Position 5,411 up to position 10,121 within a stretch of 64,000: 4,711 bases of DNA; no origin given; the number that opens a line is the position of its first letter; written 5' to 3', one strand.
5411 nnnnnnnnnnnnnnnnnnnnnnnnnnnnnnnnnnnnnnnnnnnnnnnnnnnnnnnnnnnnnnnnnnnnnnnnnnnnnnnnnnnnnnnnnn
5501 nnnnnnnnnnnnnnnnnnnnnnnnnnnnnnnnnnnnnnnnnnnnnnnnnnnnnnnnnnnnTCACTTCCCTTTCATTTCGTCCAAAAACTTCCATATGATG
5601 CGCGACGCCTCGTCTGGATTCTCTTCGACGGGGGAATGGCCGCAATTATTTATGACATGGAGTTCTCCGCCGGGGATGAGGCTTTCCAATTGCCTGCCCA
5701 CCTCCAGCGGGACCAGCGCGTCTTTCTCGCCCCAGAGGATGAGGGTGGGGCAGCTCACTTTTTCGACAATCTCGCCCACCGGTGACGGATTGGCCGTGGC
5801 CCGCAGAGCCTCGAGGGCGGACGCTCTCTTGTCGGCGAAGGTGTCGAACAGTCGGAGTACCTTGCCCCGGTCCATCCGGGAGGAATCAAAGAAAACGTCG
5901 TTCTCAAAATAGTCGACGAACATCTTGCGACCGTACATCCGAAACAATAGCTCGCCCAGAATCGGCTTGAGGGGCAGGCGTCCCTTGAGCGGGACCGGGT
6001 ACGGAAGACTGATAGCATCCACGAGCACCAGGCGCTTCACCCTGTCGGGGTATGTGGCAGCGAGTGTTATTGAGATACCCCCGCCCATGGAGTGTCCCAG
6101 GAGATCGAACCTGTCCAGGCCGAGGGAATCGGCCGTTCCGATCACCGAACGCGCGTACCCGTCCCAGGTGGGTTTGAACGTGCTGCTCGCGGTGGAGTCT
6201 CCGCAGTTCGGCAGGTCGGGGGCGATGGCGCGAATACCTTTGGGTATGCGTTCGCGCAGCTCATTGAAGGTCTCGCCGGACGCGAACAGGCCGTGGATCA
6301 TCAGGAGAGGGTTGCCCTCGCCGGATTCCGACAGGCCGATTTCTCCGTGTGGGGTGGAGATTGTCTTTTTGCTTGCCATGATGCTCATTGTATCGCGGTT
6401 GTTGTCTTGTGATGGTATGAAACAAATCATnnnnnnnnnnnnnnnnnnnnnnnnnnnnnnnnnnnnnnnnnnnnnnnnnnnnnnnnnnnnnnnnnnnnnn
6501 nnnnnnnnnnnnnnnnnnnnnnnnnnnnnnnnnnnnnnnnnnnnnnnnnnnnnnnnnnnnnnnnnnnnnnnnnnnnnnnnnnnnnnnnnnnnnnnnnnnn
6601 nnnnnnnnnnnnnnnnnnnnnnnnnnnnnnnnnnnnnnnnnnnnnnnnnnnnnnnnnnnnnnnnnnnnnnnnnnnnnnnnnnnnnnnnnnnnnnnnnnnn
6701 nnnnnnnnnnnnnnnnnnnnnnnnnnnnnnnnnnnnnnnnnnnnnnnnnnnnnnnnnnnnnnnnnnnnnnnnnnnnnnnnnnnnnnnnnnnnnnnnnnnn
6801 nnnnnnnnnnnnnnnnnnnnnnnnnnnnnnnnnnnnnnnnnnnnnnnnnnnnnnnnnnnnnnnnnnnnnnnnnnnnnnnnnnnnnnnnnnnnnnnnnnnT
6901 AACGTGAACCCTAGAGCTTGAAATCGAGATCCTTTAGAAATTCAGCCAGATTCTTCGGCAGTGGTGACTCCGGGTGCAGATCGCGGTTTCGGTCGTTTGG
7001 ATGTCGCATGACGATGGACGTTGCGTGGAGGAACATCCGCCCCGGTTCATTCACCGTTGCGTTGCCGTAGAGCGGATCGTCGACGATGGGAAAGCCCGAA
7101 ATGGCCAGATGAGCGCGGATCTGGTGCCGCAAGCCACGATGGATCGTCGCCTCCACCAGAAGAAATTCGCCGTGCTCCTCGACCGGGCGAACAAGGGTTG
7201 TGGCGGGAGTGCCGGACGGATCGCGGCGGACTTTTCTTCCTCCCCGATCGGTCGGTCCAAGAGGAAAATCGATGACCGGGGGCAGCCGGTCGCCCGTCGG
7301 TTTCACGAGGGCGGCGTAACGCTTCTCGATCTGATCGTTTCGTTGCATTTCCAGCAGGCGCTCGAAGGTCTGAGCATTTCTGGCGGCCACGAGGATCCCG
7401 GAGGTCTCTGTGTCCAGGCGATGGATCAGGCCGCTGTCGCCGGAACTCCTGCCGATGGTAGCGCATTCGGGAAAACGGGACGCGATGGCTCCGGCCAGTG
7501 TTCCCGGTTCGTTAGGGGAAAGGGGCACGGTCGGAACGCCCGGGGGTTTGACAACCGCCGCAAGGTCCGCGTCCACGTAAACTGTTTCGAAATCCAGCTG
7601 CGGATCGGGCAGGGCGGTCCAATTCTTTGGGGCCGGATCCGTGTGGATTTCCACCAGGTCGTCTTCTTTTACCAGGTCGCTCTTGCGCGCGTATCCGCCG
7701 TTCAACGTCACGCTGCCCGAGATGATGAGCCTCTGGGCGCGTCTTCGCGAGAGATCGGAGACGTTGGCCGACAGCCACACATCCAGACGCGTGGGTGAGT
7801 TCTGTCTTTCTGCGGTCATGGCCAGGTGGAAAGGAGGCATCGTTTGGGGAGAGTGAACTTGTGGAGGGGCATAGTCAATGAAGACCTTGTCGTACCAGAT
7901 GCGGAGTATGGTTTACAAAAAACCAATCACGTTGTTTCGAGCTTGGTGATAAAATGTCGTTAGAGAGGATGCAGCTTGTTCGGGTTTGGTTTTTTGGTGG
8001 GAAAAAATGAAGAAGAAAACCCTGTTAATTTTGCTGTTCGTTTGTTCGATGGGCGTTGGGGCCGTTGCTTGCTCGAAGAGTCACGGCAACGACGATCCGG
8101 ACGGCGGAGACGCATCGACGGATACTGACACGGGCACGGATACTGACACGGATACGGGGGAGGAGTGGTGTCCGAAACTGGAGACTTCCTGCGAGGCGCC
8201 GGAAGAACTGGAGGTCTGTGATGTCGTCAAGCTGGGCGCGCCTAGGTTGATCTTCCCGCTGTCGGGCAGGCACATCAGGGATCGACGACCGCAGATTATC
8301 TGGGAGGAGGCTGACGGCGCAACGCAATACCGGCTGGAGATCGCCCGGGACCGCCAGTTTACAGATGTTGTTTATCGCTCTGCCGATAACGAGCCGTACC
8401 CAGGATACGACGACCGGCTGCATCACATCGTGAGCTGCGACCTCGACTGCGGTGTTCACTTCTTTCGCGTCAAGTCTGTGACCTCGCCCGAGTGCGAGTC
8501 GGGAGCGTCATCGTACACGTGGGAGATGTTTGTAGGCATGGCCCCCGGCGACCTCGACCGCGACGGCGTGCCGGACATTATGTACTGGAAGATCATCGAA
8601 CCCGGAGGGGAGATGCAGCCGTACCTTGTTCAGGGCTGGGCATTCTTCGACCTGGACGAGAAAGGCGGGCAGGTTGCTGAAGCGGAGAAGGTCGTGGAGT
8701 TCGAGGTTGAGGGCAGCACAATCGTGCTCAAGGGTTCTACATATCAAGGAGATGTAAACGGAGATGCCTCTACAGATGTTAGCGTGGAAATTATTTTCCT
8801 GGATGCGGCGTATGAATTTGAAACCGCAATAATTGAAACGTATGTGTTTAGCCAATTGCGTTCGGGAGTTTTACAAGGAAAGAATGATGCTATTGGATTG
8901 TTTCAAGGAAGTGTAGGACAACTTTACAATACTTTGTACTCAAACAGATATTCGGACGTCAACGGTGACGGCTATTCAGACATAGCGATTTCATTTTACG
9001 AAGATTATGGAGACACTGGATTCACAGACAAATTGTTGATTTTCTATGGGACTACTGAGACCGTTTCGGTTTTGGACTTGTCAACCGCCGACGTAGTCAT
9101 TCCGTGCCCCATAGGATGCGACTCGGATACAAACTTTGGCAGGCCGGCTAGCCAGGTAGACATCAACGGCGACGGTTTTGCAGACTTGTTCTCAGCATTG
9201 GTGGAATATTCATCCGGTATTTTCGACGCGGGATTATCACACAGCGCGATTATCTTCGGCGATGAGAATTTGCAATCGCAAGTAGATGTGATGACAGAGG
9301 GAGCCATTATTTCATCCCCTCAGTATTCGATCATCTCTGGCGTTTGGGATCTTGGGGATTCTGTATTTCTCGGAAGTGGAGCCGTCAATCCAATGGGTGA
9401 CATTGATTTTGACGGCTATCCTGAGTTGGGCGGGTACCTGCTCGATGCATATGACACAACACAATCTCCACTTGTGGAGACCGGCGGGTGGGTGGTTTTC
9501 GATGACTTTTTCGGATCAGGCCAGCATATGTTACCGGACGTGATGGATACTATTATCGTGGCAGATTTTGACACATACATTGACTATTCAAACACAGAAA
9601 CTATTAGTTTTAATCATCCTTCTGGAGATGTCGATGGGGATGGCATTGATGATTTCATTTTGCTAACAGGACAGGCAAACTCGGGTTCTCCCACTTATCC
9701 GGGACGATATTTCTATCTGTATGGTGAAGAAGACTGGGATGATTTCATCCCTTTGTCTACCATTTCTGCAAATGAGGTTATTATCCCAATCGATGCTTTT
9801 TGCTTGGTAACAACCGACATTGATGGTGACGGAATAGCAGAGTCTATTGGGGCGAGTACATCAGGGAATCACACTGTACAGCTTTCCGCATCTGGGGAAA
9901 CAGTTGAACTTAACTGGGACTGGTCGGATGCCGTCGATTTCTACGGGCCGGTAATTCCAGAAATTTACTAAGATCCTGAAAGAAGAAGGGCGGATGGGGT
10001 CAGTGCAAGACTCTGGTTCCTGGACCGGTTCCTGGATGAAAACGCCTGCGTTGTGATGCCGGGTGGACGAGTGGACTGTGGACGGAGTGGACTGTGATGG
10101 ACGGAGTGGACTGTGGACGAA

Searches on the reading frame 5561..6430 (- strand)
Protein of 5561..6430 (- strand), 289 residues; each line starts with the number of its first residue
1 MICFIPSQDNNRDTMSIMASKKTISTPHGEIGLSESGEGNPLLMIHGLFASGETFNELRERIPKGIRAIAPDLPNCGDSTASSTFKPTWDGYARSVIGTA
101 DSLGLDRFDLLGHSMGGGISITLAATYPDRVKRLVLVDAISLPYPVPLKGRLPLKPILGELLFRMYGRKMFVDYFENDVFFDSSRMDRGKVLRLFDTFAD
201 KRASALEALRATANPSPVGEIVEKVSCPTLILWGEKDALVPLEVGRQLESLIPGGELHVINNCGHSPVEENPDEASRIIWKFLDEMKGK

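Call 59: search_protein_families(library=pfam, proteins=[window:5561-6430:-], max_evalue=0.00001)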
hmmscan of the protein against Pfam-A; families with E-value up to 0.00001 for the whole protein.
window:5561-6430:- (289 aa): 3 families
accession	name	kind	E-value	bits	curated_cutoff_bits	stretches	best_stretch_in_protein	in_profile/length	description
PF00561.26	Abhydrolase_1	-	2.9e-31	109.4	25.8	2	40-144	1-107/245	alpha/beta hydrolase fold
PF12697.13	Abhydrolase_6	-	1e-25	92.1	26.3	1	42-274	1-213/217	Alpha/beta hydrolase family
PF12146.15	Hydrolase_4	-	1.5e-11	44.5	27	1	44-270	9-237/239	Serine aminopeptidase, S33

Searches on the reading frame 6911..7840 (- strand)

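Call 59: search_protein_families(library=pfam, proteins=[window:6911-7840:-], max_evalue=0.00001)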
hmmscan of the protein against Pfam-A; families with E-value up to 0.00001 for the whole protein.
window:6911-7840:- (309 aa): 2 families
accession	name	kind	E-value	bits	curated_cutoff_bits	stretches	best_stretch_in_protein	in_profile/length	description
PF00849.27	PseudoU_synth_2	-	5.8e-20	72.5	26.8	1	93-246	2-151/152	RNA pseudouridylate synthase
PF01479.30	S4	-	3.5e-06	27.1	22.8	1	18-63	2-48/48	S4 domain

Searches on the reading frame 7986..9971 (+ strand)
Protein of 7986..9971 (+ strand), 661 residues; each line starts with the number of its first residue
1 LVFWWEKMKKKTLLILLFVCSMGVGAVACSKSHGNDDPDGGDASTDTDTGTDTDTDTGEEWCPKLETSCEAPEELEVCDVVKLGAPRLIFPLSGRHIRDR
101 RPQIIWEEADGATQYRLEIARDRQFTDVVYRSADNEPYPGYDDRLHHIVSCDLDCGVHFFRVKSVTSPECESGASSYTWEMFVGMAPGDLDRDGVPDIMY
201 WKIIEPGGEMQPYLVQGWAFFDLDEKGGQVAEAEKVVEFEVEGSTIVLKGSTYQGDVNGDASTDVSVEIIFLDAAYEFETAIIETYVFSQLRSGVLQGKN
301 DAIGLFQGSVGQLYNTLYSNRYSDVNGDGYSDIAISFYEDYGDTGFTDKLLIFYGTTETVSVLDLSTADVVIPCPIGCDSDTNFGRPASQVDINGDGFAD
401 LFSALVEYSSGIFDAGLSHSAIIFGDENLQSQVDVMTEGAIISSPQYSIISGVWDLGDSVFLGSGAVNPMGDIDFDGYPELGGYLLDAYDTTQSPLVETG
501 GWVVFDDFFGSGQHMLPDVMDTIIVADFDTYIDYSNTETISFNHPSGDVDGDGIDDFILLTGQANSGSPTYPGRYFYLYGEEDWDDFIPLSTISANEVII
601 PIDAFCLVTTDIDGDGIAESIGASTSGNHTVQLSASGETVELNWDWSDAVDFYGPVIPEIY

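Call 58: search_protein_families(library=pfam, proteins=[window:7986-9971:+], max_evalue=0.00001)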
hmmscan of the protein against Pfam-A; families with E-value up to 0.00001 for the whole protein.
window:7986-9971:+ (661 aa): 2 families
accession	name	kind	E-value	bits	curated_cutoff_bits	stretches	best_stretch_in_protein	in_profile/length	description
PF01839.29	FG-GAP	-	7.8e-13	48.4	22.1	0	324-340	9-25/37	FG-GAP repeat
PF13517.12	FG-GAP_3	-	2.4e-10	41.3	26.9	0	548-619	1-58/61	FG-GAP-like repeat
